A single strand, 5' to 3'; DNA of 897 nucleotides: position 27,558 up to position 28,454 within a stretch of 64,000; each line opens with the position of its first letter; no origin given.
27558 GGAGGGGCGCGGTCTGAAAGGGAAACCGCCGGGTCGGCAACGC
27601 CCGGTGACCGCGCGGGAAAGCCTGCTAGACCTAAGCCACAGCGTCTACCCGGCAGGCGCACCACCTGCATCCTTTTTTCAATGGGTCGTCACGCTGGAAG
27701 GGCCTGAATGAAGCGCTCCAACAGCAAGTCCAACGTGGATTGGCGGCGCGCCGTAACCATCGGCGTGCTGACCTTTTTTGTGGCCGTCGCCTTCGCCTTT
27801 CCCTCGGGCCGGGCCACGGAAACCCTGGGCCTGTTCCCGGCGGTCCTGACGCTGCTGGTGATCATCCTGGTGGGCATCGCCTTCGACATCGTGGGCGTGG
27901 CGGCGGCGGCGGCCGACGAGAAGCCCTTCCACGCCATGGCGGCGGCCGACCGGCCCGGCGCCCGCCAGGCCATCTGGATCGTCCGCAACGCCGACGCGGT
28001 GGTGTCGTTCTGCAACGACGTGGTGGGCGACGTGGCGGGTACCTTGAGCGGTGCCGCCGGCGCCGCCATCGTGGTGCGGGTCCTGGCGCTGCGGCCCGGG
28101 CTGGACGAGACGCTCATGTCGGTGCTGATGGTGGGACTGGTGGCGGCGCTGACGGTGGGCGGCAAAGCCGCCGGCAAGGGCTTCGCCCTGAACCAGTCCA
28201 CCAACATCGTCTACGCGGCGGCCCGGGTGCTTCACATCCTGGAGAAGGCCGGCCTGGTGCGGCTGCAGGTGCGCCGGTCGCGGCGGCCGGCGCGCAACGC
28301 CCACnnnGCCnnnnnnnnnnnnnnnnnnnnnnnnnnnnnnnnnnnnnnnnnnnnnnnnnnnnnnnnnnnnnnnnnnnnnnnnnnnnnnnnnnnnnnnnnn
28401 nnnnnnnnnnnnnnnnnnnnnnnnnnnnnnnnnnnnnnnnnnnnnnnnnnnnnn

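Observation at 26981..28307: About 670-nt highly structured non-coding RNA between ispA and a 4-TM protein gene: OLE-class RNA with an OapA partner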

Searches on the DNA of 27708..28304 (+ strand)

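Call 70: search_rna_families(sources=[L087, L090, L094, L095, L100, L097, L098, L061, L026, L076], threshold=gathering)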
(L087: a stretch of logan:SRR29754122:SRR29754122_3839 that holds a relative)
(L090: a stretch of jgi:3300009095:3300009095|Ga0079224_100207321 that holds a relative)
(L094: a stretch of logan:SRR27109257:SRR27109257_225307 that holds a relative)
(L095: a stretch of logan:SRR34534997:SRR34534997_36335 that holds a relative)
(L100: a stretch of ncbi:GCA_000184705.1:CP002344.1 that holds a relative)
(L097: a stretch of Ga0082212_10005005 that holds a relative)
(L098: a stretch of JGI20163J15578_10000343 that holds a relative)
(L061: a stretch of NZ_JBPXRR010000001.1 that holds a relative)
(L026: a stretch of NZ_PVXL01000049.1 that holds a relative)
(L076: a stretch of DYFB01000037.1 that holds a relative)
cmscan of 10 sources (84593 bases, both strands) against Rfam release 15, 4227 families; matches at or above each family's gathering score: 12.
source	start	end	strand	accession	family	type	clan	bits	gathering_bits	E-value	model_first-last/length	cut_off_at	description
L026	4357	4982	+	RF01071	OLE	Gene;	-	521.9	50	4.6e-150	1-616/616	no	Ornate Large Extremophilic RNA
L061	4205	4839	+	RF01071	OLE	Gene;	-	514.2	50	8.5e-148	1-616/616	no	Ornate Large Extremophilic RNA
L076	4330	4946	+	RF01071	OLE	Gene;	-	465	50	3.3e-133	1-616/616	no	Ornate Large Extremophilic RNA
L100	3301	3919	+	RF01071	OLE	Gene;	-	444.7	50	3.6e-127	1-616/616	no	Ornate Large Extremophilic RNA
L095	2160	2854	+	RF01071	OLE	Gene;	-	432.1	50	2e-123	1-616/616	no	Ornate Large Extremophilic RNA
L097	6642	7342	+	RF01071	OLE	Gene;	-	419.1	50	1.4e-119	1-616/616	no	Ornate Large Extremophilic RNA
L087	2293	2976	+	RF01071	OLE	Gene;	-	410.2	50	6.3e-117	1-616/616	no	Ornate Large Extremophilic RNA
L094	674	1383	+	RF01071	OLE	Gene;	-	408.1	50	2.6e-116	1-616/616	no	Ornate Large Extremophilic RNA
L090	558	1240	+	RF01071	OLE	Gene;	-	395.3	50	1.6e-112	1-616/616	no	Ornate Large Extremophilic RNA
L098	122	844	+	RF01071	OLE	Gene;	-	381.2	50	2.5e-108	1-616/616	no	Ornate Large Extremophilic RNA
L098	7442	7523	+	RF00005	tRNA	Gene; tRNA;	CL00001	49.8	29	1.5e-07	1-71/71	no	tRNA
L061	204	270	+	RF01690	Bacillaceae-1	Gene; sRNA;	-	42.3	35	0.0003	1-67/67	no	Bacillaceae-1 RNA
